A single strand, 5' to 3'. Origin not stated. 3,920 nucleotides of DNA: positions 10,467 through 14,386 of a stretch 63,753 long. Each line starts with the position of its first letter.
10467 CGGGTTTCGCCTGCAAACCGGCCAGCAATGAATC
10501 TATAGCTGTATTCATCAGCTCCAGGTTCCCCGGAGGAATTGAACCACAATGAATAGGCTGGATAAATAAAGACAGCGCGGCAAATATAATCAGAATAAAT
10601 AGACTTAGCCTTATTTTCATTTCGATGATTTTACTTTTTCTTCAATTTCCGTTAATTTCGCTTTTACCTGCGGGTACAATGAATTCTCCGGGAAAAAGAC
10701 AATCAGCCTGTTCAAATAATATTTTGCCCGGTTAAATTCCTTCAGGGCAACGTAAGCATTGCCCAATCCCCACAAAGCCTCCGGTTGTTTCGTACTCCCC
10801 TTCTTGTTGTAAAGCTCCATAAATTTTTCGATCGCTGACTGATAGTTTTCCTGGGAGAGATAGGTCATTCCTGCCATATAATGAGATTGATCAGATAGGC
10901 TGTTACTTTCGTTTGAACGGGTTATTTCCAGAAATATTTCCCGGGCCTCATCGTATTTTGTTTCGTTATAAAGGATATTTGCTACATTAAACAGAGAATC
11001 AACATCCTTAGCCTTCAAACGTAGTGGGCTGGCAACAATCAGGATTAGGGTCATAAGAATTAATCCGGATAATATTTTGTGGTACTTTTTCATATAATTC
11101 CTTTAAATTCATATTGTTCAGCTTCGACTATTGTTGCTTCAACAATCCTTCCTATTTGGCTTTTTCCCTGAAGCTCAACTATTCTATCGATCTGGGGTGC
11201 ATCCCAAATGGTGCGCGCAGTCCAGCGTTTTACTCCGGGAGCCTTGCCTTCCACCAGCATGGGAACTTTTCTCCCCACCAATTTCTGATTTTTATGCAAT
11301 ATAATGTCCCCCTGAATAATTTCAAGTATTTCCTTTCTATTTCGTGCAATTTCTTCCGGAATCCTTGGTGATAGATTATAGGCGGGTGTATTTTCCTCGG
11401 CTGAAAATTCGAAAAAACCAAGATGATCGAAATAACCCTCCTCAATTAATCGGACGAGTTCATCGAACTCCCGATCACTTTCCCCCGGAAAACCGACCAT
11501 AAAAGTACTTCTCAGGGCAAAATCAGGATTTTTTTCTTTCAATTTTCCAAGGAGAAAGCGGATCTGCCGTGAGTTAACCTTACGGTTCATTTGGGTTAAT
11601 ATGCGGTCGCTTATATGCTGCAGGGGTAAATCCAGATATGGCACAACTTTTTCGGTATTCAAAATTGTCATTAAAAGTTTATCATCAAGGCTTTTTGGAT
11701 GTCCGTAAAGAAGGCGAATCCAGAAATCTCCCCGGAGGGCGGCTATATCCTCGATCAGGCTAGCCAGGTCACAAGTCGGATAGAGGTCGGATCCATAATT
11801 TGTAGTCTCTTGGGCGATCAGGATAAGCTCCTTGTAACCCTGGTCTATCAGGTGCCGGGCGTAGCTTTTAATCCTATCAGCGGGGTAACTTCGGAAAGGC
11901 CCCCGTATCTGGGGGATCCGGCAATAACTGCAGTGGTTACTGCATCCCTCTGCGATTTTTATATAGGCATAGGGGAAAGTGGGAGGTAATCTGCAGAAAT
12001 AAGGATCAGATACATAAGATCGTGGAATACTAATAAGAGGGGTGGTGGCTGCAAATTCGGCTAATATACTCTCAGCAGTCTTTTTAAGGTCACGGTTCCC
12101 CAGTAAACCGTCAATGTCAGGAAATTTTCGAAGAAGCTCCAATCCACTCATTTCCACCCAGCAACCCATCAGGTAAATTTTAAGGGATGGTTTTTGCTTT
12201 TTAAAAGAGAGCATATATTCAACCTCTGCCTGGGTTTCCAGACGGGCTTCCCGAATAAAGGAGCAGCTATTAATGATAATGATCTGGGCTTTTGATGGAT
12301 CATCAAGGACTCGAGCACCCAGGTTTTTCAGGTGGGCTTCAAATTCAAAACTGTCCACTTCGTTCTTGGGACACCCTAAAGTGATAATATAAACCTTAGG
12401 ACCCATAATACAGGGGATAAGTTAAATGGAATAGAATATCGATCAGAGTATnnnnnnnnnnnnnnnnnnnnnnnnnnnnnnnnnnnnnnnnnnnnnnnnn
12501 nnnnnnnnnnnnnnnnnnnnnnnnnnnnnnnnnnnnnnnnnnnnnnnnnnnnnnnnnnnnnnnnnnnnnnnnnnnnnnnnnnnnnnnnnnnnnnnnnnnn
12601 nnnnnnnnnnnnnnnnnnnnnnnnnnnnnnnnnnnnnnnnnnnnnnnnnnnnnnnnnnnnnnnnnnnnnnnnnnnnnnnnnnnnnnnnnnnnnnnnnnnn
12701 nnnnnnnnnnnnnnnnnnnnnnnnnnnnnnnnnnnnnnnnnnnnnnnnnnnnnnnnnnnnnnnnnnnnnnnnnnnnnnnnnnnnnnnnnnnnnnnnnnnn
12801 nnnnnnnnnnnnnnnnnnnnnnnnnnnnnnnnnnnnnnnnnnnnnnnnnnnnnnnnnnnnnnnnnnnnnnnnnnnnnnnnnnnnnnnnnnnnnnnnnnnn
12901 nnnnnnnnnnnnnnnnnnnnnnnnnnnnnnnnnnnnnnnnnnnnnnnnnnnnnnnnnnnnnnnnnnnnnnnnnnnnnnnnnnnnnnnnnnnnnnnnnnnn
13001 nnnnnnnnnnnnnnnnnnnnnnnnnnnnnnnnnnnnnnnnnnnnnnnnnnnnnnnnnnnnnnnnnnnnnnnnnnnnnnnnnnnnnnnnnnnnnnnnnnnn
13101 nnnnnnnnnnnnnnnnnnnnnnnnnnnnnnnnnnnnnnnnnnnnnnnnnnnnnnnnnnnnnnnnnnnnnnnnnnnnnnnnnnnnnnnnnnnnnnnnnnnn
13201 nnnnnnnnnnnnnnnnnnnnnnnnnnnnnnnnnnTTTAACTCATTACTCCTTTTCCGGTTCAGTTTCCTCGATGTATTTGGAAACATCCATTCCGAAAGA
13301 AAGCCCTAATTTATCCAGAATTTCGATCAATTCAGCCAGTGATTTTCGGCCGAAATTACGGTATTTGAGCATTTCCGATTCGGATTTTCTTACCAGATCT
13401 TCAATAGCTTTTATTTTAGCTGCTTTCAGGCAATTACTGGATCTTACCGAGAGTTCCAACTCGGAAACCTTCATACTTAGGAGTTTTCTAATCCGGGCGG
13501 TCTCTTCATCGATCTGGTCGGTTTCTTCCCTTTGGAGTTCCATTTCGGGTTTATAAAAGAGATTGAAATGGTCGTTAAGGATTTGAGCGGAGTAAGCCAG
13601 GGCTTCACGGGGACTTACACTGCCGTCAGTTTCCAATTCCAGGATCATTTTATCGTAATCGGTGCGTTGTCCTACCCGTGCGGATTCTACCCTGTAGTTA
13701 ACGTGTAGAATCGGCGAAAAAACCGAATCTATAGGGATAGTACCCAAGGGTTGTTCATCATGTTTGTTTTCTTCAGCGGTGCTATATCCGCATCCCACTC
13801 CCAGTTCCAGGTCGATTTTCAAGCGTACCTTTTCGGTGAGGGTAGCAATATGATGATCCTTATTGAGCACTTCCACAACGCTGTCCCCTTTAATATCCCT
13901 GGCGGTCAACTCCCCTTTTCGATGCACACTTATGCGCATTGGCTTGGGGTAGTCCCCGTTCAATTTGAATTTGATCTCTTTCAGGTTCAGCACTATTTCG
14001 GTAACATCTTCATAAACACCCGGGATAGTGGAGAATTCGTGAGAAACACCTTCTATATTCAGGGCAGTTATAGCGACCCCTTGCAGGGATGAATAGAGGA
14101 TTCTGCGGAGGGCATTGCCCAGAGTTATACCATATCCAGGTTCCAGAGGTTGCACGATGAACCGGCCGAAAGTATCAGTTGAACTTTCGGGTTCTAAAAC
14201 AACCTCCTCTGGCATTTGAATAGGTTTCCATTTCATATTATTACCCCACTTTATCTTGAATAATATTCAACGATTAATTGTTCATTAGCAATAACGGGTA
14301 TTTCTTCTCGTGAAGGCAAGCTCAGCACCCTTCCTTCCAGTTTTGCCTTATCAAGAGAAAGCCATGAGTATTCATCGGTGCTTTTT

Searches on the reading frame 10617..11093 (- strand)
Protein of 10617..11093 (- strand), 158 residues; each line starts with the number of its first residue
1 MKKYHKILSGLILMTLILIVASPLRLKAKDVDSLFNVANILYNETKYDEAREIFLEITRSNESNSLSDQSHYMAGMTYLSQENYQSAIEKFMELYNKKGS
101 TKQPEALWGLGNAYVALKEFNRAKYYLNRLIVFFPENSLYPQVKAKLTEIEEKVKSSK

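Call 94: search_protein_families(library=pfam, proteins=[window:10617-11093:-], max_evalue=0.0001)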
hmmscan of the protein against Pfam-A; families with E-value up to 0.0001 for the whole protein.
window:10617-11093:- (158 aa): 11 families
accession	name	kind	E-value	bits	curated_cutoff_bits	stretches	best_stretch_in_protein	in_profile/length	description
PF07719.23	TPR_2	-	3.9e-14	52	27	0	104-137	1-34/34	Tetratricopeptide repeat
PF13174.12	TPR_6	-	6.2e-11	42.6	26.3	0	105-136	1-32/33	Tetratricopeptide repeat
PF13181.12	TPR_8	-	1.7e-10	40.6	25.7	0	69-93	2-26/34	Tetratricopeptide repeat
PF12895.13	ANAPC3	-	2e-08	34.8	27.2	1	19-89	10-77/82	Anaphase-promoting complex, cyclosome, subunit 3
PF13432.12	TPR_16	-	2.5e-08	34.6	32.7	0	38-93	4-56/65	Tetratricopeptide repeat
PF14559.12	TPR_19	-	4.3e-08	33.8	25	1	79-147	2-68/68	Tetratricopeptide repeat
PF00515.34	TPR_1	-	6.3e-08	32.6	27.8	0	109-136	6-33/34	Tetratricopeptide repeat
PF25062.1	ARM_TT21_N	-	9e-08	32.5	40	1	27-136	96-200/222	Tetratricopeptide repeat protein 21 N-terminal ARM repeat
PF13424.12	TPR_12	-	1.2e-06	29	30.1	0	34-94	6-71/77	Tetratricopeptide repeat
PF13428.12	TPR_14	-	3.5e-05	24.5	23.5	0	104-138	1-35/44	Tetratricopeptide repeat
PF25063.1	ARM_TT21_C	-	7.8e-05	23.1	35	0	54-130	6-81/209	Tetratricopeptide repeat protein 21 C-terminal ARM domain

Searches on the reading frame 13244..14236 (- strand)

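Call 37: search_protein_families(library=pfam, proteins=[window:13244-14236:-], max_evalue=0.00001)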
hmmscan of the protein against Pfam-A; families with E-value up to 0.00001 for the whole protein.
window:13244-14236:- (330 aa): 3 families
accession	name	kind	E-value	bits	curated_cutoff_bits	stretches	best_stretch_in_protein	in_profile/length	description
PF01000.31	RNA_pol_A_bac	-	9.6e-33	113.4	33.9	1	60-174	2-119/119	RNA polymerase Rpb3/RpoA insert domain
PF01193.29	RNA_pol_L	-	8.3e-25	86.8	24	1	30-224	2-74/74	RNA polymerase Rpb3/Rpb11 dimerisation domain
PF03118.21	RNA_pol_A_CTD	-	3.7e-23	81.4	23.8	1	244-308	2-66/67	Bacterial RNA polymerase, alpha chain C terminal domain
